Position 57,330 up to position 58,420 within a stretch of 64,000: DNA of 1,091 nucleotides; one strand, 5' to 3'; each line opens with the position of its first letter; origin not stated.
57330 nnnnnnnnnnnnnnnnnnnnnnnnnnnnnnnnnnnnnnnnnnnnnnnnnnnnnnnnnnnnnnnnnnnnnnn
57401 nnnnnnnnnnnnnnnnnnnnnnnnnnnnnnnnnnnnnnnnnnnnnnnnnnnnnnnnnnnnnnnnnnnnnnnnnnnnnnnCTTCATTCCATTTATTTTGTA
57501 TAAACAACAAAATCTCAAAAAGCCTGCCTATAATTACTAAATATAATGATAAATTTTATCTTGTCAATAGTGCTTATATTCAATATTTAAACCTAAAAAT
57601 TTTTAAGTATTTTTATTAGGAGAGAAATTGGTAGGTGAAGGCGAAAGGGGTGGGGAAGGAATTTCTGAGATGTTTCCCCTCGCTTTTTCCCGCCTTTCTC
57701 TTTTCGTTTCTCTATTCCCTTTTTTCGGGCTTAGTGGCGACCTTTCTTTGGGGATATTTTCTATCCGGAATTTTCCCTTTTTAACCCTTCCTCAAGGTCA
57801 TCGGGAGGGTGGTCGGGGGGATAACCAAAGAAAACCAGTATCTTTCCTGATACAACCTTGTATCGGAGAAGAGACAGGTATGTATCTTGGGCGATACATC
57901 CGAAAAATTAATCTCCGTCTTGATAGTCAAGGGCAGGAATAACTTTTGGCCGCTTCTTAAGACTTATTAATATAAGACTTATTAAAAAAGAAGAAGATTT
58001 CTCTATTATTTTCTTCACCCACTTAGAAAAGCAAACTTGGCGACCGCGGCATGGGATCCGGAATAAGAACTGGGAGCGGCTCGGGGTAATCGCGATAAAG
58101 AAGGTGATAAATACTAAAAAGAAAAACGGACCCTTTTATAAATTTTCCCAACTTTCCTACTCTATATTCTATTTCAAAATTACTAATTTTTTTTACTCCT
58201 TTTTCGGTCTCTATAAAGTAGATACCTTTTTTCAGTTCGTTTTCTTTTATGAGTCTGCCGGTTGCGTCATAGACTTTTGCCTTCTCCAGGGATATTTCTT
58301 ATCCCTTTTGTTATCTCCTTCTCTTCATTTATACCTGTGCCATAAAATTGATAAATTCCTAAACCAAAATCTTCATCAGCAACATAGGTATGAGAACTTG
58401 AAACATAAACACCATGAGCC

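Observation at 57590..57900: Diverged inverted copies of the same module, upstream of the LVIVD gene (D) and at the macB/tsaC junction (C, 32795-32995)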

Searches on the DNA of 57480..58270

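Call 73: search_rna_families(source=window, start=57480, end=58270, threshold=evalue, max_evalue=1)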
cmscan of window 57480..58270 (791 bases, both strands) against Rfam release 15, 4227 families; matches with E-value up to 1: 4.
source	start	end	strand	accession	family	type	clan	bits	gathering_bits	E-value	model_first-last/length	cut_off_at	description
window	57633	57697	+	RF00802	mir-207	Gene; miRNA;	-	19.3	88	0.88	1-78/78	no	mir-207 microRNA precursor family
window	57639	57693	+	RF04288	mir-9201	Gene; miRNA;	CL00147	18.4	95.5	0.61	1-81/81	no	mir-9201 microRNA precursor family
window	57627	57708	+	RF01911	MIR2118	Gene; miRNA;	-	17.9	85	0.9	1-170/170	no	MIR2118 microRNA precursor family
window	57626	57717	+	RF04164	MIR1507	Gene; miRNA;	-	17.5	73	0.58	1-107/107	no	MIR1507 microRNA precursor family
